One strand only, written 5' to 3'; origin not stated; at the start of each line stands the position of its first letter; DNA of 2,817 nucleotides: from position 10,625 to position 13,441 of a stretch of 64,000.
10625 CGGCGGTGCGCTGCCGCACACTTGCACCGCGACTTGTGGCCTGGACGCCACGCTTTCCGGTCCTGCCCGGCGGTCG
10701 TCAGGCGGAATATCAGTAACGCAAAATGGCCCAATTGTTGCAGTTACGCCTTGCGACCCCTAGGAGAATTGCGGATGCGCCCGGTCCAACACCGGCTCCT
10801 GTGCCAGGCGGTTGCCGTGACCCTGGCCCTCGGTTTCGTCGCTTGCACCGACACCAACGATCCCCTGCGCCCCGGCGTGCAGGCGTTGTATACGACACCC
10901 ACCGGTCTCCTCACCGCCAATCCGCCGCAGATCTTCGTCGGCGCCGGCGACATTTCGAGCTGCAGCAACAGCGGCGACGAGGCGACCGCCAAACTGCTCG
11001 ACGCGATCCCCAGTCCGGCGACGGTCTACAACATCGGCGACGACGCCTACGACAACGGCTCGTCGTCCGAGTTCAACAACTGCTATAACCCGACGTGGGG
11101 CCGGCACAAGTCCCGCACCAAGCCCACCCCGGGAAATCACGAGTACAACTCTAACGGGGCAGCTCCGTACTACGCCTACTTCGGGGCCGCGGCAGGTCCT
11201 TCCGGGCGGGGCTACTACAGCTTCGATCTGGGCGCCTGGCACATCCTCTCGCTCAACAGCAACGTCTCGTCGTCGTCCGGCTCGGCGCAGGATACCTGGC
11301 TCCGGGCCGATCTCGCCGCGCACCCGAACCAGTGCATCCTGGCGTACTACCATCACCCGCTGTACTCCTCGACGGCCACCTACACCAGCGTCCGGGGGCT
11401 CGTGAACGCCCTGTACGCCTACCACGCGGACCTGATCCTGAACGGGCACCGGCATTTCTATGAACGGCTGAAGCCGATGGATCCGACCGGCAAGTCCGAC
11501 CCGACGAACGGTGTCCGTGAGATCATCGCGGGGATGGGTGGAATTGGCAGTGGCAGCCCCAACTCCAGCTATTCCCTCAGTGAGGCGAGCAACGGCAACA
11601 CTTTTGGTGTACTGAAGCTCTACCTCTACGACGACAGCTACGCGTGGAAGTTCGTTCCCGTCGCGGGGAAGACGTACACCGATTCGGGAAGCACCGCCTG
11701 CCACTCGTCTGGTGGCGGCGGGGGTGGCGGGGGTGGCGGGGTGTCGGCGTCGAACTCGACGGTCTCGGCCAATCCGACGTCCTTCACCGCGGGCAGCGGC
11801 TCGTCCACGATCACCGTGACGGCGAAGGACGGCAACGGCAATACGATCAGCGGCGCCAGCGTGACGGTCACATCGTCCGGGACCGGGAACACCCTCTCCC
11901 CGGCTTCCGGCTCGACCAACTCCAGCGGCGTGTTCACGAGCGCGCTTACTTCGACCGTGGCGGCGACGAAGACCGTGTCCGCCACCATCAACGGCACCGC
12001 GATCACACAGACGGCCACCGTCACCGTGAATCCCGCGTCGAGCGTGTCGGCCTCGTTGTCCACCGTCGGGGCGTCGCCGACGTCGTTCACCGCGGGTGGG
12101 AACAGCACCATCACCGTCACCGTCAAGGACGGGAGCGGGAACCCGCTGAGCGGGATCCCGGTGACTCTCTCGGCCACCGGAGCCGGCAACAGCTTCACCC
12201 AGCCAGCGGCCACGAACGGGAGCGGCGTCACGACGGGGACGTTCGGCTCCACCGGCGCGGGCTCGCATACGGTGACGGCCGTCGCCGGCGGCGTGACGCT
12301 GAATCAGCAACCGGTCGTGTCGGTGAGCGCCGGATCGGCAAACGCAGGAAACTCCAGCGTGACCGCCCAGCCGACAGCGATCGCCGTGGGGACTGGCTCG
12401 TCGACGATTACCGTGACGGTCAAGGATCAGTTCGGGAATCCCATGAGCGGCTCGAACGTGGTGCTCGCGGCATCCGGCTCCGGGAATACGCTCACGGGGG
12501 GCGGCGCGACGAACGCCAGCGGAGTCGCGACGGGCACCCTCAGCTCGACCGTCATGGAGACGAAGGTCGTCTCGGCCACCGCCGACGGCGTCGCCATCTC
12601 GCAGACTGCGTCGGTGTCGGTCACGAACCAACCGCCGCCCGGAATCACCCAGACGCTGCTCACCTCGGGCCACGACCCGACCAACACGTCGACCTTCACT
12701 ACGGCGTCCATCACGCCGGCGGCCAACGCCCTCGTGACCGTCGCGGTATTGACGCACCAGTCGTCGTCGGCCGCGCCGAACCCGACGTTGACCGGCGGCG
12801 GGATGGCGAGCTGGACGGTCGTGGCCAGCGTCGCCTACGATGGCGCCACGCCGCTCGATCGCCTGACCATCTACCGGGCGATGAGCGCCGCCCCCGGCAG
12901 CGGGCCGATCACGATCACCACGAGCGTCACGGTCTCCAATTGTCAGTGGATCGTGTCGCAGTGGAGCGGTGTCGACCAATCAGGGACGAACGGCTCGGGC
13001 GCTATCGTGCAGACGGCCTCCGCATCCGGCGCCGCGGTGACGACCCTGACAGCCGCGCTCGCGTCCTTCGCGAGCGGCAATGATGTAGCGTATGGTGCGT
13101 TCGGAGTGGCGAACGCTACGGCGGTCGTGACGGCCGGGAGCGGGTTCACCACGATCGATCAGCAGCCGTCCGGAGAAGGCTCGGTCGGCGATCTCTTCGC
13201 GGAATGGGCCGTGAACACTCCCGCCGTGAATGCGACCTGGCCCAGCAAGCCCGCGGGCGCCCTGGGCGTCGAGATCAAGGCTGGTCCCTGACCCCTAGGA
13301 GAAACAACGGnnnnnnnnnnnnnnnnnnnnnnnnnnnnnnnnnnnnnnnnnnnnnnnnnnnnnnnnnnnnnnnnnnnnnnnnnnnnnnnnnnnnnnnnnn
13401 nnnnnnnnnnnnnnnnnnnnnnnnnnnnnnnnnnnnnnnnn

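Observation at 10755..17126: Tandem giant lipoproteins: phosphoesterase head, poly-Gly hinge, Ig-like stalk and an unassigned tail module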

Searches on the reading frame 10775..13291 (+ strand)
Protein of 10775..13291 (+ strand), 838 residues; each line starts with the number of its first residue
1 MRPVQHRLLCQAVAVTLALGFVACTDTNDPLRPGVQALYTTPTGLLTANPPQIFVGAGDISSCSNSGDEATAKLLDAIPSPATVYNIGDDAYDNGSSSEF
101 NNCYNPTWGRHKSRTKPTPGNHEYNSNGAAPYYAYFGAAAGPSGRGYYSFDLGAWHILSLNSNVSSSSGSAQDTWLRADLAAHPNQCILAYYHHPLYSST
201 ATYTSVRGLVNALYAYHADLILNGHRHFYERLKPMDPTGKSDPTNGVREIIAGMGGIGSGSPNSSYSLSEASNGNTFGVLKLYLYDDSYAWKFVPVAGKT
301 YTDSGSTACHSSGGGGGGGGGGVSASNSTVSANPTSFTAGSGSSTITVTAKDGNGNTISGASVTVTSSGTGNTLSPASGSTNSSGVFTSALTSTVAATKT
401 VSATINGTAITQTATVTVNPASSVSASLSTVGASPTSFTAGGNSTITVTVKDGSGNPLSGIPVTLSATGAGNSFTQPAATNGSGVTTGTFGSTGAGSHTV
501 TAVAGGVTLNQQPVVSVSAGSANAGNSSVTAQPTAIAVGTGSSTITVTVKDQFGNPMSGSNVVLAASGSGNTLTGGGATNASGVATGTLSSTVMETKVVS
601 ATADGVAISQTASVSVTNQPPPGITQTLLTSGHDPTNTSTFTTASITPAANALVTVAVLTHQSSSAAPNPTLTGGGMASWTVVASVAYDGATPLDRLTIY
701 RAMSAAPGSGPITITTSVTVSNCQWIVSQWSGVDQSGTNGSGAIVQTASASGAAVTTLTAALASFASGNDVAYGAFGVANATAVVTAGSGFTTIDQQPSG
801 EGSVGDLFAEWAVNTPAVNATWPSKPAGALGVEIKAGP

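Call 4: search_protein_families(library=pfam, proteins=[window:10775-13291:+], max_evalue=0.1)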
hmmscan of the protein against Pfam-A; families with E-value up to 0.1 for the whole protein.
window:10775-13291:+ (838 aa): 9 families
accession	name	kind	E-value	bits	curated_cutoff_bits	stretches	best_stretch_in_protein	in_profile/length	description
PF02369.22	Big_1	-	1.1e-33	115.7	34.9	3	328-418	2-92/93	Bacterial Ig-like domain (group 1)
PF09134.16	Invasin_D3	-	3.1e-31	108.2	33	3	325-420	2-97/98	Invasin, domain 3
PF00149.33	Metallophos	-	1.2e-08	36.1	21.5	1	58-227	7-189/191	Calcineurin-like phosphoesterase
PF13620.12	CarboxypepD_reg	-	1.9e-05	25.4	32.3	3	445-523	1-75/82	Carboxypeptidase regulatory-like domain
PF17789.7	MG4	-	0.0055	17.3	24.7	1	435-485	7-55/95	Macroglobulin domain MG4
PF00630.25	Filamin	-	0.01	17.1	26.9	0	426-514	4-92/93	Filamin/ABP280 repeat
PF24025.1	Ig_DR_A0283-like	-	0.01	16.6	27.1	0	439-500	3-60/102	DR_A0283-like, Ig-like domain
PF24107.1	DUF7382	-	0.014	15.7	27.4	2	330-387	6-62/65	Domain of unknown function (DUF7382)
PF23616.1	Ig_GEX2_N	-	0.098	13.2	27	0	436-460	12-42/105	GEX2 N-terminal Ig-like domain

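Call 5: search_protein_families(library=ncbifam, proteins=[window:10775-13291:+], max_evalue=0.1)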
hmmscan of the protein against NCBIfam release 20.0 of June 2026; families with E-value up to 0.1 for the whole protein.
window:10775-13291:+ (838 aa): 0 families

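Call 15: find_related_loci(query=window:10775-13291:+, collection=genome_contigs, flank=10000)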
Query window:10775-13291:+ (838 aa) in genome_contigs; peptide patterns used: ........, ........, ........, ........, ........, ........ (x = any residue, [..] = any of these).
195 stretches matched a pattern; 119 encode a relative of the query (tblastn E <= 1e-3); the best 80 are kept; 76 distinct loci.
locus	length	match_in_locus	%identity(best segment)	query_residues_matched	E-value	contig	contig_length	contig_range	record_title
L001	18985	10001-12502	80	1-838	0e+0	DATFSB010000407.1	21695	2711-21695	MAG TPA_asm: Gemmatimonadales bacterium isolate SMAG_U9373 k141_3585610, whole genome shotgun sequence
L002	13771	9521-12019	81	1-838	0e+0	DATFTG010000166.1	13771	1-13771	MAG TPA_asm: Gemmatimonadales bacterium isolate SMAG_U9404 k141_4781174, whole genome shotgun sequence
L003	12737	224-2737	75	2-838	0e+0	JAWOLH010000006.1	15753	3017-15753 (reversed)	MAG: Gemmatimonadales bacterium isolate bin_24 c_000001427774, whole genome shotgun sequence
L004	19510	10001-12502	85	1-838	0e+0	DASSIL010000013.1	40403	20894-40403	MAG TPA_asm: Gemmatimonadales bacterium isolate SMAG_U1086 k141_1241707, whole genome shotgun sequence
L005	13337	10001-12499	47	24-836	0e+0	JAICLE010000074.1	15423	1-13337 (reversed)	MAG: Gemmatimonadales bacterium isolate GZL_HY_2_bin.118 k141_3416305_length_15423_cov_162.0000, whole genome shotgun se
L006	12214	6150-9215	70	1-835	0e+0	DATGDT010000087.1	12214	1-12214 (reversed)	MAG TPA_asm: Gemmatimonadales bacterium isolate SMAG_U9681 k141_366955, whole genome shotgun sequence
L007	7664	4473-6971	46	24-836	0e+0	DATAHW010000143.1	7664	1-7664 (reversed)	MAG TPA_asm: Gemmatimonadales bacterium isolate SMAG_U6867 k141_1929673, whole genome shotgun sequence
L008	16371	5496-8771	74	1-450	0e+0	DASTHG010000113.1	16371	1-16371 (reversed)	MAG TPA_asm: Gemmatimonadales bacterium isolate SMAG_U452 k141_968619, whole genome shotgun sequence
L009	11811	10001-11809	72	1-803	0e+0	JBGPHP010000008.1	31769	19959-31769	MAG: Gemmatimonadota bacterium isolate OBJ_0618_7090110_355 k141_5341804_length_31769_cov_37.9987, whole genome shotgun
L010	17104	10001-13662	67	1-837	0e+0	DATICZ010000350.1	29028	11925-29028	MAG TPA_asm: Gemmatimonadales bacterium isolate SMAG_U16330 k141_602058, whole genome shotgun sequence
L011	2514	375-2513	65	1-837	0e+0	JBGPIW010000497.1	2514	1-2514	MAG: Gemmatimonadota bacterium isolate OBJ_0618_7090110_324 k141_5759164_length_2514_cov_64.9423, whole genome shotgun s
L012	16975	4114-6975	52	1-836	6e-176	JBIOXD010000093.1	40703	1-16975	MAG: Gemmatimonadales bacterium isolate MAG065 k127_3878827, whole genome shotgun sequence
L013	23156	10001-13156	59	1-837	2e-175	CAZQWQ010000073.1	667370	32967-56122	MAG TPA_asm: uncultured Gemmatimonadaceae bacterium isolate binchicken_co165_283 genome assembly, contig: k141_1844928,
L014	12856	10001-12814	58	1-837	3e-174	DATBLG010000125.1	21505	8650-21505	MAG TPA_asm: Gemmatimonadales bacterium isolate SMAG_U3966 k141_1497564, whole genome shotgun sequence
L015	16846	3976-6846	52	1-838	4e-172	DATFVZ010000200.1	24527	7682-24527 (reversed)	MAG TPA_asm: Gemmatimonadales bacterium isolate SMAG_U9477 k141_5642962, whole genome shotgun sequence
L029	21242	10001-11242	68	322-837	2e-157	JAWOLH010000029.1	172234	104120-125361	MAG: Gemmatimonadales bacterium isolate bin_24 c_000011095020, whole genome shotgun sequence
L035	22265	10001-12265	61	328-837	2e-150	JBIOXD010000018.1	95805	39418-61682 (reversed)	MAG: Gemmatimonadales bacterium isolate MAG065 k127_1460623, whole genome shotgun sequence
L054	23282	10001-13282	60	54-629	3e-103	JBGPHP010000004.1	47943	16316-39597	MAG: Gemmatimonadota bacterium isolate OBJ_0618_7090110_355 k141_5347037_length_47943_cov_18.8935, whole genome shotgun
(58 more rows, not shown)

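Call 82: search_protein_families(library=pfam, proteins=[L029:7235-11251:+, L035:9833-14122:+, L005:9914-12511:+, L054:3238-8877:+], max_evalue=0.01)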
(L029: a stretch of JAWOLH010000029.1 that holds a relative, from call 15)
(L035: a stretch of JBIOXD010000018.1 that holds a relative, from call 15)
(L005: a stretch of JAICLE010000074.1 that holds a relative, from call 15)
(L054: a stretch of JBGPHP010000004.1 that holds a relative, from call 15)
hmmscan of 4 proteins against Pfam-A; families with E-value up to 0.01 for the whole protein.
L029:7235-11251:+ (1339 aa): 5 families
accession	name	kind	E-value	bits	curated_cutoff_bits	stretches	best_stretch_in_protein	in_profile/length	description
PF02368.24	Big_2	-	1.3e-32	112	22.8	3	289-370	1-79/79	Bacterial Ig-like domain (group 2)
PF02369.22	Big_1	-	2.7e-30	104.8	34.9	4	1028-1110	4-88/93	Bacterial Ig-like domain (group 1)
PF09134.16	Invasin_D3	-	9.2e-20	71.4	33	2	924-1018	2-97/98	Invasin, domain 3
PF17957.7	Big_7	-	9.7e-12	45.8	24.1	1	828-900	1-70/70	Bacterial Ig domain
PF22359.2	Big-like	-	4.8e-07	30.3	27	1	411-455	3-47/48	Bacterial Ig-like domain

L035:9833-14122:+ (1430 aa): 16 families
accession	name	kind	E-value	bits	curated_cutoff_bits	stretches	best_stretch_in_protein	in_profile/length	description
PF02369.22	Big_1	-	1.8e-46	156.6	34.9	5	302-392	2-92/93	Bacterial Ig-like domain (group 1)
PF09134.16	Invasin_D3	-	1.6e-39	134.8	33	3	298-394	1-97/98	Invasin, domain 3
PF02368.24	Big_2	-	3e-23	82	22.8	2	819-900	1-79/79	Bacterial Ig-like domain (group 2)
PF09118.17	GO-like_E_set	-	7.7e-21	74.7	25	1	1335-1428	1-99/100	Galactose oxidase-like, Early set domain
PF13964.12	Kelch_6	-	8.1e-18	64.2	25.3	2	1240-1284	4-44/50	Kelch motif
PF07250.17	Glyoxal_oxid_N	-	7.8e-14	51.9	37.5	1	1032-1194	51-218/243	Glyoxal oxidase N-terminus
PF07646.21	Kelch_2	-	8.2e-13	48.1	21.3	0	1190-1233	2-47/48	Kelch motif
PF01344.31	Kelch_1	-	8.7e-13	48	20.1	1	1243-1285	7-44/46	Kelch motif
PF24681.1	Kelch_KLHDC2_KLHL20_DRC7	-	2.4e-07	30.7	50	1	1187-1314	49-175/221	KLHDC2/KLHL20/DRC7 Kelch-repeats domain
PF13418.12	Kelch_4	-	2.2e-05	24.8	21.6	0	1236-1286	1-47/49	Galactose oxidase, central domain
PF24981.1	Beta-prop_ATRN-LZTR1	-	0.00048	19.9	50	0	1214-1310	122-219/289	Attractin/LZTR1 beta-propeller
PF17789.7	MG4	-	0.0014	19.2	24.7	0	418-478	17-75/95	Macroglobulin domain MG4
PF16640.11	Big_3_5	-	0.0016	19.4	35.5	1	405-491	2-85/88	Bacterial Ig-like domain (group 3)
PF13620.12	CarboxypepD_reg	-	0.0016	19.2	32.3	1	319-398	1-75/82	Carboxypeptidase regulatory-like domain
PF24025.1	Ig_DR_A0283-like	-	0.0046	17.7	27.1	0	517-558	8-48/102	DR_A0283-like, Ig-like domain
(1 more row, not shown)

L005:9914-12511:+ (866 aa): 3 families
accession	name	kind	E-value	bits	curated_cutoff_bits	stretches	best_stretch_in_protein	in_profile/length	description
PF00149.33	Metallophos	-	1.6e-10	42.2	21.5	1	63-239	7-191/191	Calcineurin-like phosphoesterase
PF18565.7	Glyco_hydro2_C5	-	0.0087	16.4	32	0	563-598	19-51/103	Glycoside hydrolase family 2 C-terminal domain 5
PF24039.1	DUF7348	-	0.0088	16.7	27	0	395-436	16-56/70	Domain of unknown function (DUF7348)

L054:3238-8877:+ (1880 aa): 6 families
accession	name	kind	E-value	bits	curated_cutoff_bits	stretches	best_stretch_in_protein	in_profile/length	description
PF02369.22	Big_1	-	1.4e-19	70.4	34.9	2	1530-1606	15-91/93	Bacterial Ig-like domain (group 1)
PF18565.7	Glyco_hydro2_C5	-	1.2e-16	60.8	32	0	687-727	20-57/103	Glycoside hydrolase family 2 C-terminal domain 5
PF09134.16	Invasin_D3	-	3e-15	57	33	2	143-239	2-96/98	Invasin, domain 3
PF13860.13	FlgD_ig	-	2e-08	34.5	27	0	1531-1559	20-48/79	FlgD Ig-like domain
PF00149.33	Metallophos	-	5.1e-05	24.2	21.5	1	1640-1794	33-191/191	Calcineurin-like phosphoesterase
PF21834.1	DUF6894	-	0.0056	17.2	24.1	0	580-595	50-65/69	Domain of unknown function (DUF6894)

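Call 86: search_protein_families(library=padloc, proteins=[window:10775-13291:+], max_evalue=0.01)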
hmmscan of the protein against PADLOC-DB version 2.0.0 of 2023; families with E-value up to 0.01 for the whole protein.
window:10775-13291:+ (838 aa): 0 families
